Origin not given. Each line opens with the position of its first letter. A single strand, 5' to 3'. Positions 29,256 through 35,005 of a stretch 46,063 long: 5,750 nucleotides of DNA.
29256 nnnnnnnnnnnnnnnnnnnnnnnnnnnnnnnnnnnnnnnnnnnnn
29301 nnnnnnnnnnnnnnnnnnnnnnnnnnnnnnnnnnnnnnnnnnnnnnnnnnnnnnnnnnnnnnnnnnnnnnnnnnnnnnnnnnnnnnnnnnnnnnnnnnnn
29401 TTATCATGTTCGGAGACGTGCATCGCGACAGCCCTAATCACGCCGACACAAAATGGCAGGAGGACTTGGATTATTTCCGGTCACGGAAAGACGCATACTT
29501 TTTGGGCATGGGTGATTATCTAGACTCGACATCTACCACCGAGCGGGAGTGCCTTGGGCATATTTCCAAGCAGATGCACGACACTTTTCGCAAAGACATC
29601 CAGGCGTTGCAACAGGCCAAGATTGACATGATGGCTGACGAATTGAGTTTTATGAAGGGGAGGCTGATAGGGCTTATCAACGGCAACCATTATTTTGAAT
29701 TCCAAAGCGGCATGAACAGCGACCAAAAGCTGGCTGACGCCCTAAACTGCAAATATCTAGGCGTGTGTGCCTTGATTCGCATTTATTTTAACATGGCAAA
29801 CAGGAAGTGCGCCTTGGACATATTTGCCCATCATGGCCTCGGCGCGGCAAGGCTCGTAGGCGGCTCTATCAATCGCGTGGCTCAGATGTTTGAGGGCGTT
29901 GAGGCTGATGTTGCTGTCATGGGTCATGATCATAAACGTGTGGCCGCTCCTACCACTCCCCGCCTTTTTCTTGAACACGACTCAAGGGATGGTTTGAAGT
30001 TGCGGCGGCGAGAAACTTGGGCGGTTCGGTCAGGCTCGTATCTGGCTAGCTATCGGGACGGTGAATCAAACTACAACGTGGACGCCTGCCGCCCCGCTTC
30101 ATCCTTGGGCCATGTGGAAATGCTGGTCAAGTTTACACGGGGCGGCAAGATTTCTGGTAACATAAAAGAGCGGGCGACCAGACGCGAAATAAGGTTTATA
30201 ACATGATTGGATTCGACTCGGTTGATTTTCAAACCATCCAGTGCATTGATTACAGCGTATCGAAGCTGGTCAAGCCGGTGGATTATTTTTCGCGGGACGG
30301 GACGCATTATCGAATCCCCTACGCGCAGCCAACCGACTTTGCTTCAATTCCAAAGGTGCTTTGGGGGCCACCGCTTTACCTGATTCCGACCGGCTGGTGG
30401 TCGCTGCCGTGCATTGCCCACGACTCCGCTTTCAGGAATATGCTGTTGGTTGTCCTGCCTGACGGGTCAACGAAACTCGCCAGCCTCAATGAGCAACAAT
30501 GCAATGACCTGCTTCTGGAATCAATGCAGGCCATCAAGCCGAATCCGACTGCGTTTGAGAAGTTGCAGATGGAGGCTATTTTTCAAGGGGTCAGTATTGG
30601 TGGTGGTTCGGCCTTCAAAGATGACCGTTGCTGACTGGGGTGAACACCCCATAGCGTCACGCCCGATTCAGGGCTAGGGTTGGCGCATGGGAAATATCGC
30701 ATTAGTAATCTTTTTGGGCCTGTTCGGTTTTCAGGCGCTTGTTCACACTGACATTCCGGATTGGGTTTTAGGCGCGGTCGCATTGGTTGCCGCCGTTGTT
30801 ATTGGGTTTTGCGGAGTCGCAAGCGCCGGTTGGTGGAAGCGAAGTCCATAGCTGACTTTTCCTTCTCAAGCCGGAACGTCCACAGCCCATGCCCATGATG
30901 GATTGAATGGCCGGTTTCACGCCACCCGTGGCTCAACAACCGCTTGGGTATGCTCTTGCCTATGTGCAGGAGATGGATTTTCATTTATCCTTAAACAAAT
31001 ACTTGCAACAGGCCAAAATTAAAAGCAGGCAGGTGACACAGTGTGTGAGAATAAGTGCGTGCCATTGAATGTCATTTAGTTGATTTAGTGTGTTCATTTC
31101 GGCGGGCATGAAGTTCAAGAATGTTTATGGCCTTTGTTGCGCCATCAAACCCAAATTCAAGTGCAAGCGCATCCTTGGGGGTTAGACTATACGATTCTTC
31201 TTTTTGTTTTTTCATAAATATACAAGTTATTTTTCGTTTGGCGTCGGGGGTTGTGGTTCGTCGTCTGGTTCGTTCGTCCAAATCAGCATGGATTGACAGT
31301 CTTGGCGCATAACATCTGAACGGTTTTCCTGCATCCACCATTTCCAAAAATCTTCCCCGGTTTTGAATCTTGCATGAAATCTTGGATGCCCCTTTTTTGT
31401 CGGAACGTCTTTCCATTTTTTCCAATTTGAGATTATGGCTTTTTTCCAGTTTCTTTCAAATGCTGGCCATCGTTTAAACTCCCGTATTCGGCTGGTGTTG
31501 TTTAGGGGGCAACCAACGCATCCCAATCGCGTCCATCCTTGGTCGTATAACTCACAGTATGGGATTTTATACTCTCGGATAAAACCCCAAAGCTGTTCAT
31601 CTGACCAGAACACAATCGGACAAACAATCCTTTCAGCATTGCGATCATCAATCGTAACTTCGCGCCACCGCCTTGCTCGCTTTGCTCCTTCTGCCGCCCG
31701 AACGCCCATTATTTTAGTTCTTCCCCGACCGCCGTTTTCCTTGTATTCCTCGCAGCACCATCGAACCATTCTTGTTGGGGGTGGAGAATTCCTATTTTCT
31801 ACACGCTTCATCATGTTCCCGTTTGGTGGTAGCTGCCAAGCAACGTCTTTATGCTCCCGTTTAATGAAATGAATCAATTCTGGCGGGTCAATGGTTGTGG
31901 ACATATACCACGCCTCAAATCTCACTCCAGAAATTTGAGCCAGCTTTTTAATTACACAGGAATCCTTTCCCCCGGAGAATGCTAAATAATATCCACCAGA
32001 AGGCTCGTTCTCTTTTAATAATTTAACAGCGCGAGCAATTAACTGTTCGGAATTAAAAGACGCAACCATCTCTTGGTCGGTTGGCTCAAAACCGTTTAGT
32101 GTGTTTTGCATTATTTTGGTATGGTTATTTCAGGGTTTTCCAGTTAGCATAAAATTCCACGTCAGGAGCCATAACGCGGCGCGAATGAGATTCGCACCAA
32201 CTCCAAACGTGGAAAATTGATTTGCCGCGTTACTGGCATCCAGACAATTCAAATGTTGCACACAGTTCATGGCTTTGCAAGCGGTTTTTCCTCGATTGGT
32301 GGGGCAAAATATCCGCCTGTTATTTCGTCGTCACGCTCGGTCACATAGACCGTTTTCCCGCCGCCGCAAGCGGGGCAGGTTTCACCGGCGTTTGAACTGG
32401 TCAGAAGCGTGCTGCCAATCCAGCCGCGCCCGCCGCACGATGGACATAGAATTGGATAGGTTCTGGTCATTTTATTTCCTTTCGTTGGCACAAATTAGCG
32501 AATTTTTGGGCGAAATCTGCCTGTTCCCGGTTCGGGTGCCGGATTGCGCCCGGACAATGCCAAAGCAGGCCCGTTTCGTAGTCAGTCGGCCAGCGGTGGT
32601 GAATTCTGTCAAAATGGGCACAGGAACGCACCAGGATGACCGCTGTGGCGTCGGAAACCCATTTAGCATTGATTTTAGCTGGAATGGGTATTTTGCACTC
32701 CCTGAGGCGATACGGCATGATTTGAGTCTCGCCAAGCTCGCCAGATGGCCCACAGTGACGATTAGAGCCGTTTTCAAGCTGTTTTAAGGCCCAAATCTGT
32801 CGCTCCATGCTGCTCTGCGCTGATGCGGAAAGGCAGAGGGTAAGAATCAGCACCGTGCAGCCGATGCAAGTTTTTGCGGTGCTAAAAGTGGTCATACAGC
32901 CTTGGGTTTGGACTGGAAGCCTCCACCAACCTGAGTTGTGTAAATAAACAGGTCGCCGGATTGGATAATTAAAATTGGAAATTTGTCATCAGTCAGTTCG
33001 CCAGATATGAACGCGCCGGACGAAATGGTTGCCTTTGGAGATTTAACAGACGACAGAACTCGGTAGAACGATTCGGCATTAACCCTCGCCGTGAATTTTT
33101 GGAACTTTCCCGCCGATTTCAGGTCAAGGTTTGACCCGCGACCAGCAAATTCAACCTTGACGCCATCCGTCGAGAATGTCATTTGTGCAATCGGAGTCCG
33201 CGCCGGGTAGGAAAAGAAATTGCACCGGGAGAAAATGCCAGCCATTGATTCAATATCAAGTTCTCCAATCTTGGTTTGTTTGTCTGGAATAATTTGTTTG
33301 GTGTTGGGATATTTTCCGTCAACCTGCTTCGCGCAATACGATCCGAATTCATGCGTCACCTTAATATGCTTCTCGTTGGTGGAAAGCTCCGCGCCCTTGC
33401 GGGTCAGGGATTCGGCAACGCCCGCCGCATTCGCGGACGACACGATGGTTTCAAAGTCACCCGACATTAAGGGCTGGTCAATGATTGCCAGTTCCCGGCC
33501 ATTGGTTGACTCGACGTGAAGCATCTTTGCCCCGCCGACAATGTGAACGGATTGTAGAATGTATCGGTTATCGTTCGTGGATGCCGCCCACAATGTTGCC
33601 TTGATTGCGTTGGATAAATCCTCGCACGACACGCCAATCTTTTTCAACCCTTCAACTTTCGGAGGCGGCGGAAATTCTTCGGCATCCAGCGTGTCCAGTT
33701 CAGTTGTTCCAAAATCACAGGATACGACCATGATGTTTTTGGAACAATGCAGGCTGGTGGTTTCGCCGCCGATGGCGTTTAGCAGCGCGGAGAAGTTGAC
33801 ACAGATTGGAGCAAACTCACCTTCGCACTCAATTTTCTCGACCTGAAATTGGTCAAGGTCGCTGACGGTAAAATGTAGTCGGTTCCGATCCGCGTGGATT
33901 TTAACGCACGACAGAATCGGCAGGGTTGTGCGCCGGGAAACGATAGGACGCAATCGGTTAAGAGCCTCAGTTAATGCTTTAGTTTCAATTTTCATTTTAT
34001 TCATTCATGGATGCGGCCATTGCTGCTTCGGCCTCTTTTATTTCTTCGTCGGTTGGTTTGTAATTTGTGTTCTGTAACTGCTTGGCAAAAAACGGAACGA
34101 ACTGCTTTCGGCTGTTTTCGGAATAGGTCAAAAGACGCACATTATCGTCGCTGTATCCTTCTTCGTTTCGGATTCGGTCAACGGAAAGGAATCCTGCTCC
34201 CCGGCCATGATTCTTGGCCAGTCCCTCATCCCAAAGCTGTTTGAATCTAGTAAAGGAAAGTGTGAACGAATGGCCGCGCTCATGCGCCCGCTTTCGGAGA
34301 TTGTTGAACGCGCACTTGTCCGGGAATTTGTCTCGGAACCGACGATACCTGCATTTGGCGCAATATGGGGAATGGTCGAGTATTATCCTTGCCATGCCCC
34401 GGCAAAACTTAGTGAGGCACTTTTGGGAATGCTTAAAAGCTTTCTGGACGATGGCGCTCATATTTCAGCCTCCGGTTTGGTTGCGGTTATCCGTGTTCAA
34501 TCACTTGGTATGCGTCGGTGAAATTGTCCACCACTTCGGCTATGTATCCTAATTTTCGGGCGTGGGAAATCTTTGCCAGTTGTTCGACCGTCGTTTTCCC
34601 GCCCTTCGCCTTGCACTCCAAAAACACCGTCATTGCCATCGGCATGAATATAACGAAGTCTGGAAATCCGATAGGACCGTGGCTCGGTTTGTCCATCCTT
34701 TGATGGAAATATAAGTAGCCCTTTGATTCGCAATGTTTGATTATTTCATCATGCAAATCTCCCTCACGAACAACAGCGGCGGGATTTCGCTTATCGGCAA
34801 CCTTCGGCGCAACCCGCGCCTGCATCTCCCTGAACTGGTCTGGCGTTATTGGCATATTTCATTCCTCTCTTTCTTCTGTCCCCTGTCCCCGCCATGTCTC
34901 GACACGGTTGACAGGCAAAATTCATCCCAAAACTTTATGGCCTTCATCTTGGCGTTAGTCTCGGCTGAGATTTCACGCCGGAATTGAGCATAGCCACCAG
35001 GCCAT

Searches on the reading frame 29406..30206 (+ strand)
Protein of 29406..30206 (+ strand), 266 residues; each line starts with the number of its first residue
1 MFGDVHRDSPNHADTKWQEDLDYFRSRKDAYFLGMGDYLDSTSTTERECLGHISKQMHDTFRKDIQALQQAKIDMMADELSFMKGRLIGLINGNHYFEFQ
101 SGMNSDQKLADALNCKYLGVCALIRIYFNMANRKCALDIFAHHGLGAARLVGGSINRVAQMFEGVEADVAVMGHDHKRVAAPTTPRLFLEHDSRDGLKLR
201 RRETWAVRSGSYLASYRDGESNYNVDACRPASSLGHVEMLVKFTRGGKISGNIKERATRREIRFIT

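Call 6: search_protein_families(library=pfam, proteins=[window:29406-30206:+], max_evalue=0.01)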
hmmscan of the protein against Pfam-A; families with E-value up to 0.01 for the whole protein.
window:29406-30206:+ (266 aa): 0 families

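Call 18: search_protein_families(library=phrogs, proteins=[window:29406-30206:+], max_evalue=0.01)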
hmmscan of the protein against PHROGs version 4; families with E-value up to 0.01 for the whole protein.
window:29406-30206:+ (266 aa): 1 family
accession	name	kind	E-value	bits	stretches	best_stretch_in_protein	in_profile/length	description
phrog_7339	-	DNA, RNA and nucleotide metabolism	5.6e-16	59.7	1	2-214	35-227/263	DNA repair exonuclease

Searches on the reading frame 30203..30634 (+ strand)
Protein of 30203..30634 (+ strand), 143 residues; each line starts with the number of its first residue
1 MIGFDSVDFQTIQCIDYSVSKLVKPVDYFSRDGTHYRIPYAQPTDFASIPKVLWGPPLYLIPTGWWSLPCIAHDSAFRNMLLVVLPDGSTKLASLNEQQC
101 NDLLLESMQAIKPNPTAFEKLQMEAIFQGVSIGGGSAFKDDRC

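Call 6: search_protein_families(library=pfam, proteins=[window:30203-30634:+], max_evalue=0.01)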
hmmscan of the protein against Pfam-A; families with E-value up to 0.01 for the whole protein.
window:30203-30634:+ (143 aa): 1 family
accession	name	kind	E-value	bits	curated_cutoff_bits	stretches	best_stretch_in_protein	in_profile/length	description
PF07087.16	DUF1353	-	0.00025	21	22.5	1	21-111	2-77/91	Protein of unknown function (DUF1353)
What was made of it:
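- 30203..30634 (+): g6: 143-aa DUF1353 protein with no signal peptide. Candidate phospholipase A2 and the recurrent downstream partner of the barrel in this sub-clade. Pfam DUF1353, E 2.5e-4, 21 vs 22.5 bits (call 6).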

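Call 18: search_protein_families(library=phrogs, proteins=[window:30203-30634:+], max_evalue=0.01)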
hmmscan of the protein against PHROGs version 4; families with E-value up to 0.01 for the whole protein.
window:30203-30634:+ (143 aa): 1 family
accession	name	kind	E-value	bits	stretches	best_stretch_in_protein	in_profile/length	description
phrog_1158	-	tail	2.7e-07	31.4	1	31-141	35-134/205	tail assembly chaperone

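Call 48: find_related_loci(query=A2, collection=genome_contigs, flank=8000)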
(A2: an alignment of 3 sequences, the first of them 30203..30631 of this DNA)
Query A2 (143 aa) in genome_contigs; peptide patterns used: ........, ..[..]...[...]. (x = any residue, [..] = any of these).
119 stretches matched a pattern; 6 encode a relative of the query (tblastn E <= 1e-3); 6 distinct loci.
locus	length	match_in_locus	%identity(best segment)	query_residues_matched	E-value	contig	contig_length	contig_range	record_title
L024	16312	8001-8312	27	5-138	4e-8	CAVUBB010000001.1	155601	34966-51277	MAG: uncultured proteobacterium isolate MFD05684.bin.2.147 genome assembly, contig: contig_100408, whole genome shotgun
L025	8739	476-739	31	34-141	8e-8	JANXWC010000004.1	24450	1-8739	MAG: Hyphomicrobiaceae bacterium isolate GL140_1_metabat_314 GL140_1_k141_1163, whole genome shotgun sequence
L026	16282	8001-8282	31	20-119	1e-7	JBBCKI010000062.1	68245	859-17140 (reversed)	MAG: Chthoniobacteraceae bacterium isolate MAG_CPB_33 P10B_000000057164, whole genome shotgun sequence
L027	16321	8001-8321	28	5-141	1e-7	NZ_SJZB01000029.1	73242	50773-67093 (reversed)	Parasulfuritortus cantonensis strain LSR1 tig00000017, whole genome shotgun sequence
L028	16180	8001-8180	36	12-74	6e-6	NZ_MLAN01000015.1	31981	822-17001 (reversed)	Helicobacter sp. 11S02629-2 NODE_15_length_31981_cov_94.8371_ID_29, whole genome shotgun sequence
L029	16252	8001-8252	30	38-141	2e-5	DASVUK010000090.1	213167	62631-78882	MAG TPA_asm: Pseudomonas sp. isolate SMAG_U3315 k141_401435, whole genome shotgun sequence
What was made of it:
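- Tried and rejected: The DUF1353 profile against genomes gave only 27-36% hits in unrelated taxa, so there is no host inference (call 48).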

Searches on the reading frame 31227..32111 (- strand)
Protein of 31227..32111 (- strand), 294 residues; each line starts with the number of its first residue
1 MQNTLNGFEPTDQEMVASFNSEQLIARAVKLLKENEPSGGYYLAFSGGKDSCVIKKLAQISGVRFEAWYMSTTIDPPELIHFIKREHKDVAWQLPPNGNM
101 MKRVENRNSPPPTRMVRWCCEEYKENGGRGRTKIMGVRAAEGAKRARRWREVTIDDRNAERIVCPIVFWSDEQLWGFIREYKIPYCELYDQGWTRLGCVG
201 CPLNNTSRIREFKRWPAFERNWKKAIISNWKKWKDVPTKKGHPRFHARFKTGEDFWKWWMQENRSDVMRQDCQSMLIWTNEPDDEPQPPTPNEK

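Call 6: search_protein_families(library=pfam, proteins=[window:31227-32111:-], max_evalue=0.01)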
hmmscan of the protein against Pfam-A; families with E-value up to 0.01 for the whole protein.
window:31227-32111:- (294 aa): 1 family
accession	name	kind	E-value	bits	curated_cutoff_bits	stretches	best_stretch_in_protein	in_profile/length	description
PF01507.26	PAPS_reduct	-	4.3e-21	76.1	22.5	1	42-202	3-173/175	Phosphoadenosine phosphosulfate reductase domain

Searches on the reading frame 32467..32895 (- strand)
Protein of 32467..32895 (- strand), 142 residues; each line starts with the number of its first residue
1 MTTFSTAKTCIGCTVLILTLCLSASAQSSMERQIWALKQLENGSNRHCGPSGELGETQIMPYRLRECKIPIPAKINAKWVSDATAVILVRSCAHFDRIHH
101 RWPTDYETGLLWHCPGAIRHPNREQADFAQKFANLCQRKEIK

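Call 6: search_protein_families(library=pfam, proteins=[window:32467-32895:-], max_evalue=0.01)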
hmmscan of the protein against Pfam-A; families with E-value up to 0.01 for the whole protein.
window:32467-32895:- (142 aa): 0 families

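Call 18: search_protein_families(library=phrogs, proteins=[window:32467-32895:-], max_evalue=0.01)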
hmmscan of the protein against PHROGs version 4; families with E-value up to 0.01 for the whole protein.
window:32467-32895:- (142 aa): 0 families

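Call 34: search_solved_structures(query=window:32467-32892:-, max_evalue=10, show_alignments=2)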
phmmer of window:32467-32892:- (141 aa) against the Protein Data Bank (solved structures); distinct sequences matched with E-value up to 10: 0.

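Call 58: search_solved_structures(query=A3, max_evalue=10, show_alignments=2)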
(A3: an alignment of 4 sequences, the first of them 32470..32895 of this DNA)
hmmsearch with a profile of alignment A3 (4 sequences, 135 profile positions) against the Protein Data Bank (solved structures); distinct sequences matched with E-value up to 10: 1.
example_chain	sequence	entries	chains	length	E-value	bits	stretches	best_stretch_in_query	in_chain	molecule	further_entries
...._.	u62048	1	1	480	1.2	12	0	95-133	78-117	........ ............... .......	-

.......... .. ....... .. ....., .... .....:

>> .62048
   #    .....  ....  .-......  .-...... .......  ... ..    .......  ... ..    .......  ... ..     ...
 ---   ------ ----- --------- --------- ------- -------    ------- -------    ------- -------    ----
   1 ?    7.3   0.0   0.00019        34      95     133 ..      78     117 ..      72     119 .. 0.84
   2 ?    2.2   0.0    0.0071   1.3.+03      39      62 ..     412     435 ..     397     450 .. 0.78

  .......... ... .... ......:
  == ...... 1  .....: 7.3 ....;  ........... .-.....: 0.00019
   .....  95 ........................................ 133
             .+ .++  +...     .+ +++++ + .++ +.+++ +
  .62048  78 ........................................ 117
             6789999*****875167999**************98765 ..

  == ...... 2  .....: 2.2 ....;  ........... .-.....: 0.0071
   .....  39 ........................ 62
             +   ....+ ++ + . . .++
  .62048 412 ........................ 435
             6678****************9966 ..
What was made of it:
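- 32467..32895 (-): 142-aa secreted protein, weakly SLT-like. It is the only peptidoglycan-hydrolase candidate in the genome. No PDB sequence match (calls 34, 58).
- Tried and rejected: The SLT-like protein has no PDB sequence hit, alone or as a profile (calls 34, 58).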

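Call 59: search_protein_families(library=pfam, alignment_id=A3, max_evalue=10)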
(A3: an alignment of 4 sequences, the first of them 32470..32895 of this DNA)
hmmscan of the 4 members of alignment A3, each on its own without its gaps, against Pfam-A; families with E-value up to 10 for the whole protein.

A. member 1, window:32470-32895:- (142 aa): 0 families

B. families by the number of members that match (of 4 scanned): 3 families
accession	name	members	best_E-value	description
PF01464.25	SLT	1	0.0028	Transglycosylase SLT domain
PF06737.19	Transglycosylas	1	0.063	Transglycosylase-like domain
PF21154.2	RPN7_PSMD6_C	1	0.14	26S proteasome regulatory subunit RPN7/PSMD6 C-terminal helix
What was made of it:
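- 32467..32895 (-): One of the four homologs hits Pfam SLT at E 0.0028 (call 59).
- The only wall-hydrolase candidate is weakly supported and lies on the other strand (calls 34, 58, 59).
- Tried and rejected: Its muralytic nature therefore stays weak (call 59).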

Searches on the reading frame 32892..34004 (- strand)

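Call 6: search_protein_families(library=pfam, proteins=[window:32892-34004:-], max_evalue=0.01)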
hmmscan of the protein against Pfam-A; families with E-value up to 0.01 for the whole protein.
window:32892-34004:- (370 aa): 3 families
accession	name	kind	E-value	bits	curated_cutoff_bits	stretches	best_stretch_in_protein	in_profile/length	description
PF00712.24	DNA_pol3_beta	-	1.5e-10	41.7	24.4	1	3-112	2-117/120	DNA polymerase III beta subunit, N-terminal domain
PF02767.21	DNA_pol3_beta_2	-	5.3e-08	33.6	27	1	127-234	4-116/116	DNA polymerase III beta subunit, central domain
PF02768.20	DNA_pol3_beta_3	-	0.0037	17.5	27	0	236-284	1-48/121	DNA polymerase III beta subunit, C-terminal domain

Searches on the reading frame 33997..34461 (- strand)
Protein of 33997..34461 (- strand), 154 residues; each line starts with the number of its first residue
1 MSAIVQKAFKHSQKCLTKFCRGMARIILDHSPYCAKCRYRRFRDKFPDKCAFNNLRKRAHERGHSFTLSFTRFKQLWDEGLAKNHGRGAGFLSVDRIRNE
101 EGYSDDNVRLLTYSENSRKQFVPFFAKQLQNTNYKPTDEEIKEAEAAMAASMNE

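Call 6: search_protein_families(library=pfam, proteins=[window:33997-34461:-], max_evalue=0.01)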
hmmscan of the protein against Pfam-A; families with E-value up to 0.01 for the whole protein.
window:33997-34461:- (154 aa): 0 families

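Call 18: search_protein_families(library=phrogs, proteins=[window:33997-34461:-], max_evalue=0.01)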
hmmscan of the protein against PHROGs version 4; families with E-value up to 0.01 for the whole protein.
window:33997-34461:- (154 aa): 6 families
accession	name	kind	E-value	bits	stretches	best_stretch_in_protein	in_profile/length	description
phrog_1035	-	DNA, RNA and nucleotide metabolism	4.1e-12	47.5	1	30-125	88-216/271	endonuclease VII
phrog_3322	-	DNA, RNA and nucleotide metabolism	1.6e-07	32.4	1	33-120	35-134/162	endonuclease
phrog_3377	-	DNA, RNA and nucleotide metabolism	4.1e-05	24.5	1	92-145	66-113/196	HNH endonuclease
phrog_3118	-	DNA, RNA and nucleotide metabolism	8.2e-05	23.2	1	51-118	17-95/287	HNH endonuclease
phrog_4592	-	moron, auxiliary metabolic gene and host takeover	0.00011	23.2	1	53-128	65-143/170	decoy of host sigma70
phrog_16521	-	unknown function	0.00043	21.6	1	46-120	5-80/178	-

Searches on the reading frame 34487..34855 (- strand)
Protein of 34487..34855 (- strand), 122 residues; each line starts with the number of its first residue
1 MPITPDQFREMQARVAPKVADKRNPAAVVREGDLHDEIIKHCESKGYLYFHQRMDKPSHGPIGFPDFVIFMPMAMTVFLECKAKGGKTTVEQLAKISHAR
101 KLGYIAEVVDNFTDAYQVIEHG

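Call 18: search_protein_families(library=phrogs, proteins=[window:34487-34855:-], max_evalue=0.01)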
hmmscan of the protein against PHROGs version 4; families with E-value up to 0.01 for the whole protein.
window:34487-34855:- (122 aa): 3 families
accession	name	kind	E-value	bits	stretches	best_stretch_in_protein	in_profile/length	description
phrog_93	-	DNA, RNA and nucleotide metabolism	3.1e-14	53.6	1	8-121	327-440/613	endonuclease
phrog_5702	-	DNA, RNA and nucleotide metabolism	2.5e-07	31.6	1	61-121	4-65/70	Holliday junction resolvase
phrog_824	-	unknown function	4.5e-07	31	1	63-120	113-172/265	-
